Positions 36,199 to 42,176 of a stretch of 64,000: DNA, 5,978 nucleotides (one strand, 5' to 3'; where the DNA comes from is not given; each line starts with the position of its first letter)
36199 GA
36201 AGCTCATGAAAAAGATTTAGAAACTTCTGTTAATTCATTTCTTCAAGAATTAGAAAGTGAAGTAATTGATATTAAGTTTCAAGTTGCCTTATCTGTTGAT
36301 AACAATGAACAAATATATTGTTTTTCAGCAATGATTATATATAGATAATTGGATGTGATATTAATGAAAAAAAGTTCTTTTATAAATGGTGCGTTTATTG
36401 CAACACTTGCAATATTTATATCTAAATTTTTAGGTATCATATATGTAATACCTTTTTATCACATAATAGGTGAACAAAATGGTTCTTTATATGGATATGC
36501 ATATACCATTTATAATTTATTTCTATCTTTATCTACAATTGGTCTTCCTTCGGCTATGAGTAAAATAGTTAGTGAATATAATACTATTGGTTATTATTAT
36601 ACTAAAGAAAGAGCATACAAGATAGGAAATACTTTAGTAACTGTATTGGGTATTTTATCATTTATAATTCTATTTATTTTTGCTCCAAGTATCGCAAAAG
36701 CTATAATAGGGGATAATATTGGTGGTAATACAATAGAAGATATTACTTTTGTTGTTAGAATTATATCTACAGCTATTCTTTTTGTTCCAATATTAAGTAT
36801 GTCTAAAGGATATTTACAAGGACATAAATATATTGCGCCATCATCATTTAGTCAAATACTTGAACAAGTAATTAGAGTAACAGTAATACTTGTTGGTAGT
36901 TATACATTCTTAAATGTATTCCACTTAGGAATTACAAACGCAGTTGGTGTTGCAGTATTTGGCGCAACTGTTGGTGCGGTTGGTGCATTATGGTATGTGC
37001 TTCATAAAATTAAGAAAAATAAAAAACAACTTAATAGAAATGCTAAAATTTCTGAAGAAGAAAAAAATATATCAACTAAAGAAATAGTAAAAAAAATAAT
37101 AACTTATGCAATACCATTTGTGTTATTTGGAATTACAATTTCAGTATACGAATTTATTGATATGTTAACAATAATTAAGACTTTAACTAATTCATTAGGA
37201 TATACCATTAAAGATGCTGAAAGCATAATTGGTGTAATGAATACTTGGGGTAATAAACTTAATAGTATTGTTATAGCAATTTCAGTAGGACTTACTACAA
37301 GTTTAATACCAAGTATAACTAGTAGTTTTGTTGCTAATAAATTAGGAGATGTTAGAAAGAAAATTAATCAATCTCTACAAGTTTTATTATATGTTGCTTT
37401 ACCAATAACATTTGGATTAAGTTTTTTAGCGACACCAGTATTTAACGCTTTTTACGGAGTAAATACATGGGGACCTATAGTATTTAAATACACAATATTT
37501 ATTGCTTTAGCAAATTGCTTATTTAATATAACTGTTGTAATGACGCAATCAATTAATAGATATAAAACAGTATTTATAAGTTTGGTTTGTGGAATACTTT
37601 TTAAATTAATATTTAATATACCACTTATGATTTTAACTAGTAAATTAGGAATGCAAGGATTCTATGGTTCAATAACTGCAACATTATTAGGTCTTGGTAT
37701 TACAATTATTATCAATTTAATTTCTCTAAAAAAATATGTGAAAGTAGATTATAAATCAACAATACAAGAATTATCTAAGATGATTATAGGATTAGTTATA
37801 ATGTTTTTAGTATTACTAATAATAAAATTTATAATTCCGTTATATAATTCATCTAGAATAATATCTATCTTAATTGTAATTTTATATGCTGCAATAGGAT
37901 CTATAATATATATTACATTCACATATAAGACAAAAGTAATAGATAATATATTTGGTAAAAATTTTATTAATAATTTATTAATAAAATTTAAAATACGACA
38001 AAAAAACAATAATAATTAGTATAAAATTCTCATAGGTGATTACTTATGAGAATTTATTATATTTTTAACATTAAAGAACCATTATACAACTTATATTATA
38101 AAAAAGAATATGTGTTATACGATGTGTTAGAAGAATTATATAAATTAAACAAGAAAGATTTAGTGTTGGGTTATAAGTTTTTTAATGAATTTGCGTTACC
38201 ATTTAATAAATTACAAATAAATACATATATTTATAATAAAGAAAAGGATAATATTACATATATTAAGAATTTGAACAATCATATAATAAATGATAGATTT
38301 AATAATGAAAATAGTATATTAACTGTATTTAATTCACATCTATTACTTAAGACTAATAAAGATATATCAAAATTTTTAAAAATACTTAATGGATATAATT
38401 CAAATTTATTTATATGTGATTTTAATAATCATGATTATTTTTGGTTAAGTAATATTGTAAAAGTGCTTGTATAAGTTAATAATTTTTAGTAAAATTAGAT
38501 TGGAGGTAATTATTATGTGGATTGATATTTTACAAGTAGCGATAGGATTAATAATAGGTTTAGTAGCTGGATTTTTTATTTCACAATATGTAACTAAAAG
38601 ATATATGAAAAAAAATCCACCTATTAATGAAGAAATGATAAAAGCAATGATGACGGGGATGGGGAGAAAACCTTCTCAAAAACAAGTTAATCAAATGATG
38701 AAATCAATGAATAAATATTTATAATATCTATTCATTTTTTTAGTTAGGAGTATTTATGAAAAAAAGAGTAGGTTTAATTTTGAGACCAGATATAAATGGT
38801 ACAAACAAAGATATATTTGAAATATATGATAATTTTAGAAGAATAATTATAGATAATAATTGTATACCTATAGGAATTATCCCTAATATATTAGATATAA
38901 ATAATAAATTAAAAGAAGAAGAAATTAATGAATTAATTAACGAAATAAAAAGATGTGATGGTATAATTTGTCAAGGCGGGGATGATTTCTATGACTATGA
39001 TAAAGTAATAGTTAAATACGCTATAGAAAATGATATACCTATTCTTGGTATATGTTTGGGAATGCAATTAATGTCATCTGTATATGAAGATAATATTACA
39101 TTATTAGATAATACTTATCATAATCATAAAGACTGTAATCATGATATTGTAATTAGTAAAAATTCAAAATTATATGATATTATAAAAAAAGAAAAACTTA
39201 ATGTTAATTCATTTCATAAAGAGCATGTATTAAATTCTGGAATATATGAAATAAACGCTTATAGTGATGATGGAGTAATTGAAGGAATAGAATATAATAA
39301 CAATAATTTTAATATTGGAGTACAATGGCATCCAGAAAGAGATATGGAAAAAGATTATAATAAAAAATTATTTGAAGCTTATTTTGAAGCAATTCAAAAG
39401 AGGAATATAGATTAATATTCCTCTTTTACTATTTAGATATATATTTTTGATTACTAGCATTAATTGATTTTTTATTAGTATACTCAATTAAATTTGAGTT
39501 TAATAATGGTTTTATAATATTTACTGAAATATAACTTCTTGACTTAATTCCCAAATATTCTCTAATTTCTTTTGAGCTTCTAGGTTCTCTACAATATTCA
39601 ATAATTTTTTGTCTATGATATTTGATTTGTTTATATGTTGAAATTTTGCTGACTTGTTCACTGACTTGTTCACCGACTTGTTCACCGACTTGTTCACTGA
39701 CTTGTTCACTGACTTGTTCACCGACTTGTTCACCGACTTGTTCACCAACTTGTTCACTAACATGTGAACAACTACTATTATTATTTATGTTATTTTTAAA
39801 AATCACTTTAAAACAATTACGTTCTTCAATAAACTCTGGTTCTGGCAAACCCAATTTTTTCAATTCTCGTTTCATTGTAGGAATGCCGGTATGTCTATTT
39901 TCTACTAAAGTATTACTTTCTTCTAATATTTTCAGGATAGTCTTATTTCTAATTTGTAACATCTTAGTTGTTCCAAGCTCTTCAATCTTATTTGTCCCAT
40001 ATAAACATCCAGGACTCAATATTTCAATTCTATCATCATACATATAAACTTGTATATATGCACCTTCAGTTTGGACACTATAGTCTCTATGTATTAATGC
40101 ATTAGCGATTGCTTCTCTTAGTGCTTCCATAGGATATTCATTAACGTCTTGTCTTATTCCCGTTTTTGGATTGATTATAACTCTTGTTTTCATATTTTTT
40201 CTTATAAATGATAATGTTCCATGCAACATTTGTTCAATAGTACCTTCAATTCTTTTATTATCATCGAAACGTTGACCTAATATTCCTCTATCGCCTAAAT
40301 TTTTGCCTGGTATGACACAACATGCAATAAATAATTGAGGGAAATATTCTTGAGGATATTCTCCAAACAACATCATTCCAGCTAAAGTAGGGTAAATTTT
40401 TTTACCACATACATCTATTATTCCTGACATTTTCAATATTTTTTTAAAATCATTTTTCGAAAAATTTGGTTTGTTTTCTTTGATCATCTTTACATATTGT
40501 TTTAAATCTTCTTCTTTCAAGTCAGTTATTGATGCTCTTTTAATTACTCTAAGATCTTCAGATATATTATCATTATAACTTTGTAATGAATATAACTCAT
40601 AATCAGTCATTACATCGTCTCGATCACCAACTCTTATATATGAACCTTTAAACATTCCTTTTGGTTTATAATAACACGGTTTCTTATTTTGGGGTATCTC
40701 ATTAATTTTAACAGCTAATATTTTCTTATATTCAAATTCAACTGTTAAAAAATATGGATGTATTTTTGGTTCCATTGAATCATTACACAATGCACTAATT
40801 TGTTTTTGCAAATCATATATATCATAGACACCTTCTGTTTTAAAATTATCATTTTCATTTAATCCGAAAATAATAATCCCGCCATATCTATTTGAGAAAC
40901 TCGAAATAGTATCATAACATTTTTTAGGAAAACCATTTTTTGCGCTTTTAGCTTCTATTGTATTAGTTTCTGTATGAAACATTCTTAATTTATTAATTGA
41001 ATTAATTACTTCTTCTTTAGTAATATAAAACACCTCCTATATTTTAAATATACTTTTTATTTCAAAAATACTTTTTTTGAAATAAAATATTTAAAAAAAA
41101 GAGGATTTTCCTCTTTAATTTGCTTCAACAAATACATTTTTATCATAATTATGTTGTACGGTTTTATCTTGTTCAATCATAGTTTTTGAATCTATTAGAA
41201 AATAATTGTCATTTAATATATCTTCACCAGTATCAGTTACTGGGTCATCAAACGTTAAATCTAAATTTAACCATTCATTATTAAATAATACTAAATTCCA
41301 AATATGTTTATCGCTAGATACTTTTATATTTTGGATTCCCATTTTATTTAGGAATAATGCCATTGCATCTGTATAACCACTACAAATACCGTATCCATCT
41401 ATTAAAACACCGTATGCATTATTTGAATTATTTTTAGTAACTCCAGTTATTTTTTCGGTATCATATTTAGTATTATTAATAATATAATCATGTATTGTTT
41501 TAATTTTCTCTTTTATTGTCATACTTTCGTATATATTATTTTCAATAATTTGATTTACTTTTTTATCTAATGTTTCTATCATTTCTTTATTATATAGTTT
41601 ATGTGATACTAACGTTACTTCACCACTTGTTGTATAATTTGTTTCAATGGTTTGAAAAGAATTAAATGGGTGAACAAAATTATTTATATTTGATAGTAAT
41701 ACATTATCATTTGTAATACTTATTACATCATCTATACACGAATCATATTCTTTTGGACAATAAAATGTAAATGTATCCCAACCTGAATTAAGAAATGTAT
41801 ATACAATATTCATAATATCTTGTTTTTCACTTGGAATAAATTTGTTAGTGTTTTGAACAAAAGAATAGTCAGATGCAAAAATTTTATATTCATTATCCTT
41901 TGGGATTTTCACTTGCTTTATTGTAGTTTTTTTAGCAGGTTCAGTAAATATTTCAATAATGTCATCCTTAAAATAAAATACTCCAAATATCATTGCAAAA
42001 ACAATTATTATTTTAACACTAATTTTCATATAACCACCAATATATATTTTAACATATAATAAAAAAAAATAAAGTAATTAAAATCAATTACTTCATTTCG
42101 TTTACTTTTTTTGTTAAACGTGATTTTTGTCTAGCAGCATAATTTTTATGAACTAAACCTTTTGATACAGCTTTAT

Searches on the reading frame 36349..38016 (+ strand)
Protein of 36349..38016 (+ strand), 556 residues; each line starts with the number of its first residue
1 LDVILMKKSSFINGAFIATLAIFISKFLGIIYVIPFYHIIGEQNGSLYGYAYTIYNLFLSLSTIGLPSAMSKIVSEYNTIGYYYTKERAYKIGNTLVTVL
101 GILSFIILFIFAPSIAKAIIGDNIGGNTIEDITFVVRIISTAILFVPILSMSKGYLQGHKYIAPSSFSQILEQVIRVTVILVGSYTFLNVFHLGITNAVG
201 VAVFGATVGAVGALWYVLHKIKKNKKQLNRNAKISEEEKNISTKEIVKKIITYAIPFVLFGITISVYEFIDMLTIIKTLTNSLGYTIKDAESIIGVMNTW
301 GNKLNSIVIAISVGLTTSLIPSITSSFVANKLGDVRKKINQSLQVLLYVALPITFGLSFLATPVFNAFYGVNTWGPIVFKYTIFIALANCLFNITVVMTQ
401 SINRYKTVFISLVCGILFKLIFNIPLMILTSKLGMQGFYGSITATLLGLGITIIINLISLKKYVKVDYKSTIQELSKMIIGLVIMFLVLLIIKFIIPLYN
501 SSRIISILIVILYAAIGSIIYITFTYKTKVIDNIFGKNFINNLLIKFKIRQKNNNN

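Call 36: search_protein_families(library=pfam, proteins=[window:36349-38016:+], max_evalue=0.001)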
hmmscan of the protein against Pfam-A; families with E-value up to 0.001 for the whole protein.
window:36349-38016:+ (556 aa): 2 families
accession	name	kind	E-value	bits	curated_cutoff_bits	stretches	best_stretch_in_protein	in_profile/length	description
PF01943.22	Polysacc_synt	-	1.6e-24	87.2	28.2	1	13-325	3-272/274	Polysaccharide biosynthesis protein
PF03023.19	MurJ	-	5.4e-07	29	27.4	1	46-493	12-430/451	Lipid II flippase MurJ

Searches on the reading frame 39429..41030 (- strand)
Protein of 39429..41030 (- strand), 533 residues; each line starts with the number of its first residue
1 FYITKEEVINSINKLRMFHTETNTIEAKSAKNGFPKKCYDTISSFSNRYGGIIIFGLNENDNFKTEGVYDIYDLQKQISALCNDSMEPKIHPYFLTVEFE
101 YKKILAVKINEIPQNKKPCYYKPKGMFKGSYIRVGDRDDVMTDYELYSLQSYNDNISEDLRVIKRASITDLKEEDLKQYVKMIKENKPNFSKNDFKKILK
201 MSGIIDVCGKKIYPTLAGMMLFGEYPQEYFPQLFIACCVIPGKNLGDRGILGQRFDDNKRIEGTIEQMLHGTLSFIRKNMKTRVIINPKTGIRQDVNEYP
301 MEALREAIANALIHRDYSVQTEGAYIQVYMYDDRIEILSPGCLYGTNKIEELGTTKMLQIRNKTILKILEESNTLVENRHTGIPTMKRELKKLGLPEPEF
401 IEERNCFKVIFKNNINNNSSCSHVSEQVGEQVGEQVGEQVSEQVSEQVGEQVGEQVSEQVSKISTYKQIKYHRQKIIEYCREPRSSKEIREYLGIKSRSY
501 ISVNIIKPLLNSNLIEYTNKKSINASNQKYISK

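Call 74: search_protein_families(library=pfam, proteins=[window:39429-41030:-], max_evalue=0.01)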
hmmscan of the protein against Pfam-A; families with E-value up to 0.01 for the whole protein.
window:39429-41030:- (533 aa): 3 families
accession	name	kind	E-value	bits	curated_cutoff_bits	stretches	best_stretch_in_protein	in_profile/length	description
PF13749.12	HATPase_c_4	-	1.6e-21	76.5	26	1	323-411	1-89/89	Putative ATP-dependent DNA helicase recG C-terminal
PF04326.19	SLFN_AlbA_2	-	6.6e-18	65.8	25.3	1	21-141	1-117/118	Schlafen, AlbA_2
PF21247.3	Fic-like_C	-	0.00037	20.8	27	1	482-530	13-61/64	Filamentation induced by cAMP protein Fic-like, C-terminal domain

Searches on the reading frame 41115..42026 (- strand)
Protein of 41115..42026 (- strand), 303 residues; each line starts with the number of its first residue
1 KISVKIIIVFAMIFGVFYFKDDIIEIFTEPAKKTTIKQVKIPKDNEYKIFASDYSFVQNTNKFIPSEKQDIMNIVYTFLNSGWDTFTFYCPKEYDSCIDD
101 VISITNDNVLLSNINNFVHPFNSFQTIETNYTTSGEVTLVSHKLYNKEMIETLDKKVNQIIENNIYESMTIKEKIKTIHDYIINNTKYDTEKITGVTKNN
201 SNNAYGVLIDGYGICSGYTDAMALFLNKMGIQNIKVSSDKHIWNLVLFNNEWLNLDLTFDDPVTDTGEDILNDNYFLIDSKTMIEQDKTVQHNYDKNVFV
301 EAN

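Call 74: search_protein_families(library=pfam, proteins=[window:41115-42026:-], max_evalue=0.01)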
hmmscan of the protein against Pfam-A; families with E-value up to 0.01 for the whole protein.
window:41115-42026:- (303 aa): 1 family
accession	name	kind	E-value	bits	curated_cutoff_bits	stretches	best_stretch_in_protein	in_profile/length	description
PF01841.26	Transglut_core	-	4.2e-08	33.9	23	1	169-256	12-107/108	Transglutaminase-like superfamily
